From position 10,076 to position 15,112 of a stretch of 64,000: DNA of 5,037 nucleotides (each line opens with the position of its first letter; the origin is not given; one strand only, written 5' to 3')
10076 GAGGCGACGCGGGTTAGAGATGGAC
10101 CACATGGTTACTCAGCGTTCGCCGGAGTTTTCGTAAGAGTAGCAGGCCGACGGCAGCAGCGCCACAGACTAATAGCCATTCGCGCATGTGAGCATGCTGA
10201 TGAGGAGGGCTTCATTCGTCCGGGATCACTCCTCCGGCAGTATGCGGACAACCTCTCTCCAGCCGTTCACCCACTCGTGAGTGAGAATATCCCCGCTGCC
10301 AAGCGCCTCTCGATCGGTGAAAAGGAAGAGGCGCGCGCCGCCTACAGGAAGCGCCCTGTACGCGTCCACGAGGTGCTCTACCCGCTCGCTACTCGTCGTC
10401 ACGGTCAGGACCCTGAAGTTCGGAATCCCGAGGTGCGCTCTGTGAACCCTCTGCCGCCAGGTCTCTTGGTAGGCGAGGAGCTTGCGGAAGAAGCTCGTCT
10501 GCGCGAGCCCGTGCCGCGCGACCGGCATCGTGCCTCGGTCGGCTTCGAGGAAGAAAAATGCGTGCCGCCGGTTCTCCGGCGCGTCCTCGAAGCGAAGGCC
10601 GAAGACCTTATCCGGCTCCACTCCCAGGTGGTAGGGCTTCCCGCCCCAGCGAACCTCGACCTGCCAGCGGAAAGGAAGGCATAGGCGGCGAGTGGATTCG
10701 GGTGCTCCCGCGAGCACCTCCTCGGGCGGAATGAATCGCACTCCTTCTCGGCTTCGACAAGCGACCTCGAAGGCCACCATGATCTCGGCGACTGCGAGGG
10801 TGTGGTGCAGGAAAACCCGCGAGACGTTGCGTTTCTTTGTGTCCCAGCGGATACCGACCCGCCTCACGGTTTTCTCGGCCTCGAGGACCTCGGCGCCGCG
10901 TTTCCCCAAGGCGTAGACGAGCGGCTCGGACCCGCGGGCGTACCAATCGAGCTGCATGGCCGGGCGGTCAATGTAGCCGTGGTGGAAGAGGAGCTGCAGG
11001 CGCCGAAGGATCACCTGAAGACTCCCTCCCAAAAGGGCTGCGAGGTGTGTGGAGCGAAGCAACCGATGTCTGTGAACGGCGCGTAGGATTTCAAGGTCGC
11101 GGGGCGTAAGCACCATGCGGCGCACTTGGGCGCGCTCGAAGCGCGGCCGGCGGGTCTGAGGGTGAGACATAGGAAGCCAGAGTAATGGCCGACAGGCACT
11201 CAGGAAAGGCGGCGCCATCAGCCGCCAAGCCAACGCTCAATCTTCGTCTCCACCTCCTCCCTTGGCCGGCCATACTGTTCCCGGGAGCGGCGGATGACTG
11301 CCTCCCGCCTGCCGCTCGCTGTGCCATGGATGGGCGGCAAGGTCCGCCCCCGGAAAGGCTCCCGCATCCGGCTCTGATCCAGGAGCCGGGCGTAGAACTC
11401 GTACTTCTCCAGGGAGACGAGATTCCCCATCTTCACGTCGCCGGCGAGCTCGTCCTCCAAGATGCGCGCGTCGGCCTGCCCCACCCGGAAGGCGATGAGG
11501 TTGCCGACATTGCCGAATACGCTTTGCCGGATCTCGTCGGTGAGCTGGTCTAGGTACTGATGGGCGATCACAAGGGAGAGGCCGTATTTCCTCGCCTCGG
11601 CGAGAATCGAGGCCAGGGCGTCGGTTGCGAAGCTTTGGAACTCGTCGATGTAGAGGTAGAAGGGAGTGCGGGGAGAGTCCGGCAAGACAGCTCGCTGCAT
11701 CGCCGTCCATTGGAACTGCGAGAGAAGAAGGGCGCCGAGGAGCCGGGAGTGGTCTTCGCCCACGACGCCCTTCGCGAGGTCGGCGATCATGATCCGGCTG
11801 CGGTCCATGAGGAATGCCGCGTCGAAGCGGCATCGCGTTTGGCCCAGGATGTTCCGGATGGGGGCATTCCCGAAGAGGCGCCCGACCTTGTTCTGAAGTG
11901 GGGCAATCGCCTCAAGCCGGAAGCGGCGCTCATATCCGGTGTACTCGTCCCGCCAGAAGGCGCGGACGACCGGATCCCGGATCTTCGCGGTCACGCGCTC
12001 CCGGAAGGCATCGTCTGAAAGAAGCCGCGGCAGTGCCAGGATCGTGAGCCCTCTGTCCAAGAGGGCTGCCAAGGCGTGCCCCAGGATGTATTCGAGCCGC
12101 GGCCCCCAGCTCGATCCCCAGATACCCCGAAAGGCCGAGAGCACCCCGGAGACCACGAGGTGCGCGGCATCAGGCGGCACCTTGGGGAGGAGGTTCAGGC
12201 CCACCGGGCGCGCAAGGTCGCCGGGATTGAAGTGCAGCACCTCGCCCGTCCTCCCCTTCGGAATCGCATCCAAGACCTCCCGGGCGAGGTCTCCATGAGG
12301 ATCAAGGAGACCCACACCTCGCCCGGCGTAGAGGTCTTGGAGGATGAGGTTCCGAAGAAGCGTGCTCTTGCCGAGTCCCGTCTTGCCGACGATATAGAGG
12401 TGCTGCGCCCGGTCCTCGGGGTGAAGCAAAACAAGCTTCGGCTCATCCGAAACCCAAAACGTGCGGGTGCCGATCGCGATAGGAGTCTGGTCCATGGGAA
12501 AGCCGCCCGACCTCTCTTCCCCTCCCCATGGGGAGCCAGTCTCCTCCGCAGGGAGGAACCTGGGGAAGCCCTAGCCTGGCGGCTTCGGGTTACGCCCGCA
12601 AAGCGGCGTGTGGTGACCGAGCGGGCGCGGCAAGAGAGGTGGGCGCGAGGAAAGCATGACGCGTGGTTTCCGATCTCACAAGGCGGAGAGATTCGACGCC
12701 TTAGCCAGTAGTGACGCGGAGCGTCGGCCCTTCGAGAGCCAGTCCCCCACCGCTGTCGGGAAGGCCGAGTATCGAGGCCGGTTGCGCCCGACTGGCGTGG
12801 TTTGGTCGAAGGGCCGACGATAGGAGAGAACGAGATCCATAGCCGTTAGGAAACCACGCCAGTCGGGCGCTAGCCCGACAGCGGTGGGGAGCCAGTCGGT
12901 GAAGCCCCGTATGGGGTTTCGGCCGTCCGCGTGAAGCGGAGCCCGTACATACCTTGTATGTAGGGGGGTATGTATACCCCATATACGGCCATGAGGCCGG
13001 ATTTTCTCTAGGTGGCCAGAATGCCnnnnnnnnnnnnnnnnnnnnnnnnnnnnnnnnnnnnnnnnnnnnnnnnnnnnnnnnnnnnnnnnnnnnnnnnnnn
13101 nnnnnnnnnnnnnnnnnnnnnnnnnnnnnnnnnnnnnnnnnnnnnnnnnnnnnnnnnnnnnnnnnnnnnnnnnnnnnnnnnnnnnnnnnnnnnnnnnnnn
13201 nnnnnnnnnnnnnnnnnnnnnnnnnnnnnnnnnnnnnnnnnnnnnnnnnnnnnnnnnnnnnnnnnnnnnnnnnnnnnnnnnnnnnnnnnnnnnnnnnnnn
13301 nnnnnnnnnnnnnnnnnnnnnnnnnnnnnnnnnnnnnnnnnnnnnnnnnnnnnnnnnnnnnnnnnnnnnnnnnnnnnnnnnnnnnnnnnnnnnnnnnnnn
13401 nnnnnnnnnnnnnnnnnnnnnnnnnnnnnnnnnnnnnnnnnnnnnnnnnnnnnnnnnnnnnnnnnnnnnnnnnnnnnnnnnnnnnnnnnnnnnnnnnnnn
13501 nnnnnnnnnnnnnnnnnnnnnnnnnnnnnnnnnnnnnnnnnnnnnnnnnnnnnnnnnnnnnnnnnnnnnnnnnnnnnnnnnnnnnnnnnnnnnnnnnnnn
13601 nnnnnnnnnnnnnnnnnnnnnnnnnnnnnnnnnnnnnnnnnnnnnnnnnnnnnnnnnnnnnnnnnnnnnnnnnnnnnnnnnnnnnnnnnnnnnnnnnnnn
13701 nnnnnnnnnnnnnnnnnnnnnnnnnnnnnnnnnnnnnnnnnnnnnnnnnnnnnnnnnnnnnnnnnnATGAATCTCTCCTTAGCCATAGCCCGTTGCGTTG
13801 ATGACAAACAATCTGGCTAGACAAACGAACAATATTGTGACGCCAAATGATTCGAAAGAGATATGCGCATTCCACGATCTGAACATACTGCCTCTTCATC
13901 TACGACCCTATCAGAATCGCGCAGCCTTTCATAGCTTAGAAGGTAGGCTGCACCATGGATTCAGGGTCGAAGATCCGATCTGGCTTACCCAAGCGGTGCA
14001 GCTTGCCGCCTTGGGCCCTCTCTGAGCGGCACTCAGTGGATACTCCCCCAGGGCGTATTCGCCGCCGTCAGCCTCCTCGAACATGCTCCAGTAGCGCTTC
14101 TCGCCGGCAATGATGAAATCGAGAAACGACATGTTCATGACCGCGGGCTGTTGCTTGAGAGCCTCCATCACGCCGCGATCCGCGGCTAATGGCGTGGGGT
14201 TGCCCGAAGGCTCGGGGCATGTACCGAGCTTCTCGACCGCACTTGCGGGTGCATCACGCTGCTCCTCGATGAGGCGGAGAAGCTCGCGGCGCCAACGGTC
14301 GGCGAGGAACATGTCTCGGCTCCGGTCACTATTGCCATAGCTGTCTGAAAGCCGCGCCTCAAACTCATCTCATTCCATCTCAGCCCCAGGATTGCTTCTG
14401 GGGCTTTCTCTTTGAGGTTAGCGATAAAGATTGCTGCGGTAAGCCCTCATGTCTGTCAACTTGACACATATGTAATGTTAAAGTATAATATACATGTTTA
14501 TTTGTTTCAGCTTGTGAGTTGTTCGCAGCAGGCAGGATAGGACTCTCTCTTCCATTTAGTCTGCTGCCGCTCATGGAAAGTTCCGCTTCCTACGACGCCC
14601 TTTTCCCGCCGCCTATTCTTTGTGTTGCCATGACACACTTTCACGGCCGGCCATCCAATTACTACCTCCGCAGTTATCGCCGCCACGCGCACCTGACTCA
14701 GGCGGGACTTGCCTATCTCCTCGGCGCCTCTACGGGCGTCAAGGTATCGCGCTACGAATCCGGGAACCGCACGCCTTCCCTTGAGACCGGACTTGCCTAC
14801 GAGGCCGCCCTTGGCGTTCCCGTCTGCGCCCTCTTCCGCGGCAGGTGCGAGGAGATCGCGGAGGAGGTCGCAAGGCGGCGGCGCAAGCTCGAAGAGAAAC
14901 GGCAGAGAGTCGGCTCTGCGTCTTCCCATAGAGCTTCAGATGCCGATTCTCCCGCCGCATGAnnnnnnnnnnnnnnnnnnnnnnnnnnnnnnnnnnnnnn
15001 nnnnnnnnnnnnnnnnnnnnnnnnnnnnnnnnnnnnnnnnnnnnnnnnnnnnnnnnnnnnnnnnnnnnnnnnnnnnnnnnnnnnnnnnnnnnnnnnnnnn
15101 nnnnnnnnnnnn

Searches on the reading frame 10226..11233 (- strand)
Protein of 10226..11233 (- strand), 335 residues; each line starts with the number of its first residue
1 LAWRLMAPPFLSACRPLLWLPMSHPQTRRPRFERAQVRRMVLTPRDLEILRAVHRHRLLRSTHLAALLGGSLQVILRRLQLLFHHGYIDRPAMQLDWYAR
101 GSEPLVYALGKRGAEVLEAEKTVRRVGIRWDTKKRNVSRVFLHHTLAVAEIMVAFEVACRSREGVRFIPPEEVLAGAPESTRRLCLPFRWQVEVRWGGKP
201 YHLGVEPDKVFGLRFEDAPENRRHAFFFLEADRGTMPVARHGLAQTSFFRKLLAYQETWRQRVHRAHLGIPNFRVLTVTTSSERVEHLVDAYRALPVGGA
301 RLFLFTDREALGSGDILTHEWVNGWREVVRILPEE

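Call 27: search_protein_families(library=pfam, proteins=[window:10226-11233:-], max_evalue=0.01)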
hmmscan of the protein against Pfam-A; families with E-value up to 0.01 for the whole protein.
window:10226-11233:- (335 aa): 2 families
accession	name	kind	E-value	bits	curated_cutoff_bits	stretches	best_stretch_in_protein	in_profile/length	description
PF13814.12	Replic_Relax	-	4.6e-24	86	25.3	1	50-266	1-183/191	Replication-relaxation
PF25212.1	HVO_A0114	-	0.00038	20.6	27.6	1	31-90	9-68/84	HVO_A0114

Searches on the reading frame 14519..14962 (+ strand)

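Call 27: search_protein_families(library=pfam, proteins=[window:14519-14962:+], max_evalue=0.01)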
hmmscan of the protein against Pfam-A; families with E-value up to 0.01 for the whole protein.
window:14519-14962:+ (147 aa): 2 families
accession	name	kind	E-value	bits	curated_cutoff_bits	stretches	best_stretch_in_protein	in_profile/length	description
PF13560.12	HTH_31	-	4.1e-07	30.7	27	1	49-102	5-58/64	Helix-turn-helix domain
PF01381.28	HTH_3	-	2.1e-06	28.1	23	1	50-102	1-52/55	Helix-turn-helix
